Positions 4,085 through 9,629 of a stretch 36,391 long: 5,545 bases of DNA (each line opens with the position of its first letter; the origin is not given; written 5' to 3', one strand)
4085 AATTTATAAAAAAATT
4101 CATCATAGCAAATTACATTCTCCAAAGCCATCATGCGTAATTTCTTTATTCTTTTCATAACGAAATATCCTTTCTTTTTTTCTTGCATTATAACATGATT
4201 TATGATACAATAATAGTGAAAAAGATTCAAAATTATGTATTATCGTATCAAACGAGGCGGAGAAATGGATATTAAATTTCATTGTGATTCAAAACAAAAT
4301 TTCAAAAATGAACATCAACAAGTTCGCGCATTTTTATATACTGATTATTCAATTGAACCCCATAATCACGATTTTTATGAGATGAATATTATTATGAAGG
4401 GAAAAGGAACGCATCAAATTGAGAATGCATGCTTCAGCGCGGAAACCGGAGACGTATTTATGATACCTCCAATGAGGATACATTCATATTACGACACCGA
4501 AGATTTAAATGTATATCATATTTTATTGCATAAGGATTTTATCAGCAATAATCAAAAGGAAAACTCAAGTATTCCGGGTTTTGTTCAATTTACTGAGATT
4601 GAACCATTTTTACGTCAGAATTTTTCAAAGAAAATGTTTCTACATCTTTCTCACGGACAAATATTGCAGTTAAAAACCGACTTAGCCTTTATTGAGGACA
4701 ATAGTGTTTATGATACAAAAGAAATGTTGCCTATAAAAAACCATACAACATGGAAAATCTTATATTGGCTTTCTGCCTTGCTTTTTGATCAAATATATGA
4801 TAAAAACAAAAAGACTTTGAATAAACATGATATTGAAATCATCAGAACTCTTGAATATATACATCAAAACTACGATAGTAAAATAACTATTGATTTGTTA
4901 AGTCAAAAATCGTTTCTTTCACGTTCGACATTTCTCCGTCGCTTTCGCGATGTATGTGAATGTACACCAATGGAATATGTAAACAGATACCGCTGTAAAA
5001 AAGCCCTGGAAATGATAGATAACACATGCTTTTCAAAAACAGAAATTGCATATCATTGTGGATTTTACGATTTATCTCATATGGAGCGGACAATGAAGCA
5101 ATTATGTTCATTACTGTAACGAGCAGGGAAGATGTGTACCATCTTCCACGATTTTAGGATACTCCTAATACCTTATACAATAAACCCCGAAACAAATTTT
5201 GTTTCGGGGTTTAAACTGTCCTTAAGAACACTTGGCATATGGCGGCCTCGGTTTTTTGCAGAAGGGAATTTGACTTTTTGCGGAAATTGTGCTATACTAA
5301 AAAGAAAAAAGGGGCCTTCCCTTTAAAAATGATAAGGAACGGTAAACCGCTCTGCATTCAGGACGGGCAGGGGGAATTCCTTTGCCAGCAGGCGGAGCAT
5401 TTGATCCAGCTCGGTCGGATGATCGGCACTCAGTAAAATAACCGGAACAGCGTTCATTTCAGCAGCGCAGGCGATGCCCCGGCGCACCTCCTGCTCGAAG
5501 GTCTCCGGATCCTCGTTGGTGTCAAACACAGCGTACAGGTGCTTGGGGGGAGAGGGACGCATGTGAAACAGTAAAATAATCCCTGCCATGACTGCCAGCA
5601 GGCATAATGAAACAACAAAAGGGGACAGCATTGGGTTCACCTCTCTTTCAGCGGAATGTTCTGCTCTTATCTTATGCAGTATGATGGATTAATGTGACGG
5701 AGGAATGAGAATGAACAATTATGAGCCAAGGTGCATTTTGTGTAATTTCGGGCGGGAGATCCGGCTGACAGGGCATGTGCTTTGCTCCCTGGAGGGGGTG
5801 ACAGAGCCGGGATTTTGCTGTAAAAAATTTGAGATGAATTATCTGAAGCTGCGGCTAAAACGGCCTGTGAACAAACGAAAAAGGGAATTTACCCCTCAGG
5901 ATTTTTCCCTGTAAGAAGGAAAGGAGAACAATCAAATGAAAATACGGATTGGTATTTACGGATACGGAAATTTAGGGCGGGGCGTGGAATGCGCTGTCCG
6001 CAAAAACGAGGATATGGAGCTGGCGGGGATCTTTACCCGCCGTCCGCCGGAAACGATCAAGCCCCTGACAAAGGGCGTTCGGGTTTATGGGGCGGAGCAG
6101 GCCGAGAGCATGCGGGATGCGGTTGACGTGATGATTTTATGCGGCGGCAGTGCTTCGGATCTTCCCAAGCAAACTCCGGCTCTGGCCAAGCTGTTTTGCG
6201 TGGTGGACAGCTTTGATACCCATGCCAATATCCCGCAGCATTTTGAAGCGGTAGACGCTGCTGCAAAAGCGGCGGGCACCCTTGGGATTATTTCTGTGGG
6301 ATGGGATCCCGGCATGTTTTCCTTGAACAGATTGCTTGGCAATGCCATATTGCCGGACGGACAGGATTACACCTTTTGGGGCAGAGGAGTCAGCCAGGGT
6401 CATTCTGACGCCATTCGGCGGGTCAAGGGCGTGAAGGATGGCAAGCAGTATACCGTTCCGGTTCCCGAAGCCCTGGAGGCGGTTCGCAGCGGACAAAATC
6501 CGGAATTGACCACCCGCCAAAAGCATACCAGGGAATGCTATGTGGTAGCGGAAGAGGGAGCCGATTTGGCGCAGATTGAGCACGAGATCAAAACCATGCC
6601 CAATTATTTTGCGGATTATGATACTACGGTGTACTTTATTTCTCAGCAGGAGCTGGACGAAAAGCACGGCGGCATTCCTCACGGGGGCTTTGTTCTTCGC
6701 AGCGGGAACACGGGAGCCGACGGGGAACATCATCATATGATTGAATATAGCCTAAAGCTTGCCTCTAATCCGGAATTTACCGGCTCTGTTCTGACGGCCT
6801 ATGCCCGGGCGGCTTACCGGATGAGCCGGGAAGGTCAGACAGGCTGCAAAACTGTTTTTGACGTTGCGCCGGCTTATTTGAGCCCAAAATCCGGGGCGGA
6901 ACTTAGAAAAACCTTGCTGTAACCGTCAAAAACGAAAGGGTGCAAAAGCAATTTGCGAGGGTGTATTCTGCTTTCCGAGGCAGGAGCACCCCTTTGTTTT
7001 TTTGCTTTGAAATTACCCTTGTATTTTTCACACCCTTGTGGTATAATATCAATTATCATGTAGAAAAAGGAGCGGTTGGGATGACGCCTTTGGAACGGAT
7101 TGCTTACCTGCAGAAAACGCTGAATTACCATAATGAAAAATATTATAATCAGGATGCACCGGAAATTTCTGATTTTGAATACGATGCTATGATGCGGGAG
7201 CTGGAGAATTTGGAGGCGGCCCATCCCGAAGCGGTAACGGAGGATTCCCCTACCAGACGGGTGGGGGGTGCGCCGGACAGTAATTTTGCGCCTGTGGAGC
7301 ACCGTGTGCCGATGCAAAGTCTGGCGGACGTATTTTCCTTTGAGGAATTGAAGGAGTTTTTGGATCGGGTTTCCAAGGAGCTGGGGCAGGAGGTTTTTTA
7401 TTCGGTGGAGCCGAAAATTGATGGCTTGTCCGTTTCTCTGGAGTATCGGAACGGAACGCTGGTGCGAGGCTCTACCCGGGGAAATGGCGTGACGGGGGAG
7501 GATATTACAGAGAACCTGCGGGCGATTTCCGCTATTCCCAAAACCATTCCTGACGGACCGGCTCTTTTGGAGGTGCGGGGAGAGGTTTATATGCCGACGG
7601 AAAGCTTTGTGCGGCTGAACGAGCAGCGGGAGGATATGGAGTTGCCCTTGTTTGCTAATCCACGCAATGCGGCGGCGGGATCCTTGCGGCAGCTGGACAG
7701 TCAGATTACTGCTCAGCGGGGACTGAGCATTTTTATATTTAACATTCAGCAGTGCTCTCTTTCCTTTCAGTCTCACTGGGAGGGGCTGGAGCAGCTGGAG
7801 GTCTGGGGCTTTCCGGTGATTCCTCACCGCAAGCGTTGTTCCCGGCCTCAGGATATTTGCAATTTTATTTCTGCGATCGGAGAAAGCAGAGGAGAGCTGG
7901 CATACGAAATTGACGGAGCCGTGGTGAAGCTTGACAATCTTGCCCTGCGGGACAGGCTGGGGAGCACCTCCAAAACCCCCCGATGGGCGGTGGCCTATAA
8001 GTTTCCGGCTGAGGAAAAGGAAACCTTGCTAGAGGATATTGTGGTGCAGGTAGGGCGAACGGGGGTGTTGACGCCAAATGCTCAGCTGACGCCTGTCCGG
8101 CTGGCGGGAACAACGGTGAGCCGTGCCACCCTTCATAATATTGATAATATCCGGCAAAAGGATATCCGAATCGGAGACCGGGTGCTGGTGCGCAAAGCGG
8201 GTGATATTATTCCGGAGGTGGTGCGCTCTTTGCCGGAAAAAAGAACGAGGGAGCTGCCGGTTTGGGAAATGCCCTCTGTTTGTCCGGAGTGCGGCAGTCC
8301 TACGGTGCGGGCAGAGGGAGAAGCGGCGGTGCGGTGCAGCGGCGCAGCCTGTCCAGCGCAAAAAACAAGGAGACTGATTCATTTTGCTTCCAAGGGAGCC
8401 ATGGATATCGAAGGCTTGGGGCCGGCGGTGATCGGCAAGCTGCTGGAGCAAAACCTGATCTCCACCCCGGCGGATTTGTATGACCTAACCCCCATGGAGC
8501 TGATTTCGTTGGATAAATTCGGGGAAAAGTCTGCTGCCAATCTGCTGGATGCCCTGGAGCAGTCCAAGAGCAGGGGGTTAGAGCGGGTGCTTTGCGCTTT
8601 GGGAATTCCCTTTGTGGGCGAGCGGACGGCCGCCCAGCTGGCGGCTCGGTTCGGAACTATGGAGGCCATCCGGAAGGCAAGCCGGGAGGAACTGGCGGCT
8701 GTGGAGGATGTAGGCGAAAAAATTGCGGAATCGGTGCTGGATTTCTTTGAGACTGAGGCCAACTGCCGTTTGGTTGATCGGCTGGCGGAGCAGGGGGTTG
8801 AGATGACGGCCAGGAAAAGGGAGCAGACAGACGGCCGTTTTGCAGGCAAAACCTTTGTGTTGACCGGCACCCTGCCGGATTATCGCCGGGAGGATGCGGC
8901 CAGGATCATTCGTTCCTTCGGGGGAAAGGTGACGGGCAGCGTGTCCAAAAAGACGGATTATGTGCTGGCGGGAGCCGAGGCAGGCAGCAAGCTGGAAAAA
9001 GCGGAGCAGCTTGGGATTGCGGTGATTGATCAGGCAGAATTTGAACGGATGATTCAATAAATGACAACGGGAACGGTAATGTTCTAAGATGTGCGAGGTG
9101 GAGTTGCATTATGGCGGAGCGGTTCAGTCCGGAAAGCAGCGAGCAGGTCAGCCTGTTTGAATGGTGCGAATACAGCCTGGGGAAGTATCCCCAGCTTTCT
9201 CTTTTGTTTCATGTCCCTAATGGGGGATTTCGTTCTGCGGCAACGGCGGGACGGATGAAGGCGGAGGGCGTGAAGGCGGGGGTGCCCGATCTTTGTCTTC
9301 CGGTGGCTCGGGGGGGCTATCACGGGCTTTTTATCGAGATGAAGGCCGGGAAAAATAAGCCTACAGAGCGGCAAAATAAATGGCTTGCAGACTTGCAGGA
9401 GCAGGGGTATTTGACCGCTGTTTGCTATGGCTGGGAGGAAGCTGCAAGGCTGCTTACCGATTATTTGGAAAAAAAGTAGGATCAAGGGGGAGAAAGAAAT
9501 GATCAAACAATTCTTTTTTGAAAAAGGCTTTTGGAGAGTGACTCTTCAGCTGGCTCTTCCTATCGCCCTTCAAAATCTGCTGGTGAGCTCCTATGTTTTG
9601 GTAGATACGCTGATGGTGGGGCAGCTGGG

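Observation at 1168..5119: AT-rich island encoding an unusually compact glycyl radical enzyme, its activase and a divergent AraC regulator, with no pathway partners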

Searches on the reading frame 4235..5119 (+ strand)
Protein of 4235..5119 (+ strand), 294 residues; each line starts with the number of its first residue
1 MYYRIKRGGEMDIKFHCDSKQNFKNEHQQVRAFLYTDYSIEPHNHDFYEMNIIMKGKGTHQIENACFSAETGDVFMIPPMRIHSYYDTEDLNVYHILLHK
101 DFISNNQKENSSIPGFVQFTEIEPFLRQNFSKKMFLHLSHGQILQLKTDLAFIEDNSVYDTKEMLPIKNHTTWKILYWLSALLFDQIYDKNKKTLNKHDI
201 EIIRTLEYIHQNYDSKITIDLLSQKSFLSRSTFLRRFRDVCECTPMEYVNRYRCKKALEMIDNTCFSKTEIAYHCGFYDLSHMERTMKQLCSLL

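Call 3: search_protein_families(library=pfam, proteins=[window:4235-5119:+], max_evalue=0.01)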
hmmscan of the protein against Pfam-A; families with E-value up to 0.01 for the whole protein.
window:4235-5119:+ (294 aa): 6 families
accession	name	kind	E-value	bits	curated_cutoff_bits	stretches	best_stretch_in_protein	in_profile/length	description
PF02311.25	AraC_binding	-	7.2e-14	52.1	21.1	1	35-125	11-99/135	AraC-like ligand binding domain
PF12833.13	HTH_18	-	2.2e-13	50.7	33.6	1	223-290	2-69/80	Helix-turn-helix domain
PF00165.29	HTH_AraC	-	3.6e-11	43.3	26.6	1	209-250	1-42/42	Bacterial regulatory helix-turn-helix proteins, AraC family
PF07883.17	Cupin_2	-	3.3e-05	23.9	27.2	1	39-90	10-61/70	Cupin domain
PF17288.8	Terminase_3C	-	0.004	18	26.7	1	185-268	43-127/155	Terminase RNAseH like domain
PF13412.12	HTH_24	-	0.0071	16.3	21.9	0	195-239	1-40/48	Winged helix-turn-helix DNA-binding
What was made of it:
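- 4265..5119 (+): AraC-family regulator (cupin sensor domain plus HTH_18), 284 aa; an alternative start at 4235 would give 294 aa. Pfam AraC_binding 52 bits and HTH_18 51 bits (call 3).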

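Call 4: search_protein_families(library=ncbifam, proteins=[window:4235-5119:+], max_evalue=0.01)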
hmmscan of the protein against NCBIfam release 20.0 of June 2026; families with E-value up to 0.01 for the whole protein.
window:4235-5119:+ (294 aa): 19 families
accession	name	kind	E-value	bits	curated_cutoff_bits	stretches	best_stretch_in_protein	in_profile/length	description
NF010028.0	PRK13503.1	equivalog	3.7e-19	69.2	288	1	42-288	30-259/278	HTH-type transcriptional activator RhaS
NF010025.2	PRK13500.1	equivalog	5.8e-13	49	525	1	20-281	10-257/282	HTH-type transcriptional activator RhaR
NF007860.0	PRK10572.1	equivalog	9.6e-13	47.6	208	2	179-289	162-272/292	arabinose operon transcriptional regulator AraC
TIGR04094.1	adjacent_YSIRK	equivalog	3.7e-12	45.9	200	1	193-290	278-374/383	YSIRK-targeted surface antigen transcriptional regulator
NF006902.0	PRK09393.1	equivalog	1e-11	44.6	425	1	198-290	218-310/327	transcriptional regulator FtrA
NF010027.0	PRK13502.1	equivalog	7e-11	42.1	384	1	20-281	10-257/282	HTH-type transcriptional activator RhaR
NF010026.0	PRK13501.1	equivalog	1.8e-09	37.2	363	1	37-114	28-105/290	HTH-type transcriptional activator RhaR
NF007633.0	PRK10296.1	equivalog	3.5e-09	36.6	264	1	20-293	17-266/280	transcriptional regulator ChbR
NF047455.1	TF_Staph_AryK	equivalog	5.8e-09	34.7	850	1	46-290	21-247/759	transcriptional regulator AryK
NF047788.1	TransRegPocR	equivalog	1.3e-08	34.4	500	1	190-292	179-281/296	transcriptional regulator PocR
NF049932.1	TranspRegBtr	equivalog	4.9e-08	31.9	900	1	50-289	33-253/531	bacillibactin transport transcriptional regulator Btr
NF052371.1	TransRegGbdRPseu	equivalog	3.9e-07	29.4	480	1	204-289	229-314/365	choline metabolism transcriptional regulator GbdR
NF007584.0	PRK10219.1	equivalog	8.9e-06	26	174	1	201-284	5-89/107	superoxide response transcriptional regulator SoxS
NF041686.2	ant_diox_reg_AndR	equivalog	9.3e-06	25.5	350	1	202-284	219-303/321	anthranilate 1,2-dioxygenase regulatory protein AndR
NF007693.0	PRK10371.1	equivalog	4.6e-05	22.8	253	1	181-289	178-287/309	transcriptional regulator MelR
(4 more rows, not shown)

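Call 79: search_solved_structures(query=window:4265-5119:+, max_evalue=0.001)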
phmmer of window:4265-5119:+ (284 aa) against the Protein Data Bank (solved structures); distinct sequences matched with E-value up to 0.001: 5.
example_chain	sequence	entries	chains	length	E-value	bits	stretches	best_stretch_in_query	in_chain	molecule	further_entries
12aw_A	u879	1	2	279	3.4e-10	43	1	189-281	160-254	HYBRID TWO-COMPONENT SYSTEM PROTEIN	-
3w6v_A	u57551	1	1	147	2.1e-07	33.8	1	194-269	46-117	AdpA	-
5u93_A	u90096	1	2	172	5.2e-07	32.6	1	22-107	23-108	HTH-type transcriptional activator RhaR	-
5u9e_A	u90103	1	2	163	1.2e-06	31.4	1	30-107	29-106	HTH-type transcriptional activator RhaR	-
3mn2_A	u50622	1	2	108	0.00021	24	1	195-279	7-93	probable AraC family transcriptional regulator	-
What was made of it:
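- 4265..5119 (+): Weak similarity to RhaS/RhaR (calls 4, 79).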

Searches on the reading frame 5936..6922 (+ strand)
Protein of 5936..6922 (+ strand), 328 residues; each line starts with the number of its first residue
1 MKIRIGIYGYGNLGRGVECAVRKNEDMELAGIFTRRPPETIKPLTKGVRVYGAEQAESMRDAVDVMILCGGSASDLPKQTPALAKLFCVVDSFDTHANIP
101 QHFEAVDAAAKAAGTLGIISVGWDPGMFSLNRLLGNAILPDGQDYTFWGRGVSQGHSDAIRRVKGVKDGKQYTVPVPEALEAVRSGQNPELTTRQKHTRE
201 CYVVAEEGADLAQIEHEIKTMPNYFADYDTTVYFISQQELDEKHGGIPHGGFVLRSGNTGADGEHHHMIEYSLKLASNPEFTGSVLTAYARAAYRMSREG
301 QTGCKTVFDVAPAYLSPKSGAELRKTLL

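Call 59: find_encoding_contigs(protein=window:5936-6922:+, flank=8000, max_places=8)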
Protein window:5936-6922:+ (328 aa): 2 contigs read that carry it; 2 places shown.
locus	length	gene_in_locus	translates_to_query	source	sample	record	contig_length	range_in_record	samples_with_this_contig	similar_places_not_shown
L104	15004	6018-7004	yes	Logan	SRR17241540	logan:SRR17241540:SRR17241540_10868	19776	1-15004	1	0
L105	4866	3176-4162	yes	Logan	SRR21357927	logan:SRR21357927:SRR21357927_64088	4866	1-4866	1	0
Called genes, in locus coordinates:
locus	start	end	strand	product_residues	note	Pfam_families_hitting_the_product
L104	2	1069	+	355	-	?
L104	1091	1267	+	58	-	-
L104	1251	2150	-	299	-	PF12797:Fer4_2 (faint), PF00037:Fer4 (faint), PF12837:Fer4_6 (faint), PF13237:Fer4_10 (faint), PF14697:Fer4_21 (weak), PF13353:Fer4_12, PF04055:Radical_SAM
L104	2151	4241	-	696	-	PF02901:PFL-like, PF01228:Gly_radical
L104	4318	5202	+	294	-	PF02311:AraC_binding, PF00165:HTH_AraC (weak), PF12833:HTH_18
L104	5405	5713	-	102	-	-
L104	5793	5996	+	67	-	-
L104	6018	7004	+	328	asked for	PF16654:DAPDH_C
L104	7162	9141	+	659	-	PF22745:Nlig-Ia, PF01653:DNA_ligase_aden, PF03120:OB_DNA_ligase, PF03119:DNA_ligase_ZBD, PF14520:HHH_5 (weak), PF12826:HHH_2, PF14520:HHH_5, PF00533:BRCT, +2 more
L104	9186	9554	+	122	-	PF08774:VRR_NUC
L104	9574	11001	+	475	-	PF01554:MatE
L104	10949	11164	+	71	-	-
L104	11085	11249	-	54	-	-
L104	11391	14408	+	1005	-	PF01074:Glyco_hydro_38N, PF09261:Alpha-mann_mid, PF07748:Glyco_hydro_38C, PF17677:Glyco_hydro38C2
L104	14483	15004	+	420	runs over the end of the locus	PF07690:MFS_1 (faint)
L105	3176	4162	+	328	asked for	PF16654:DAPDH_C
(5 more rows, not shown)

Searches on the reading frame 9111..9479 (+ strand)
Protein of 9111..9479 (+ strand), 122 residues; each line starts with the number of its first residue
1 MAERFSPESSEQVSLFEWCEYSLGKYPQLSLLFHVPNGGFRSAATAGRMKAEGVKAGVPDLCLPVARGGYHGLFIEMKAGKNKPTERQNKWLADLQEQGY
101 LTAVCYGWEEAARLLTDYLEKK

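Call 85: search_protein_families(library=pfam, proteins=[window:9111-9479:+], max_evalue=0.0001)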
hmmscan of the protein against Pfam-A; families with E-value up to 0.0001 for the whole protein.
window:9111-9479:+ (122 aa): 1 family
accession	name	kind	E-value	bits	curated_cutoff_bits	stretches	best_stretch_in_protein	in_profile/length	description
PF08774.17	VRR_NUC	-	4.1e-11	43.4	23.8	1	49-107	55-114/116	VRR-NUC domain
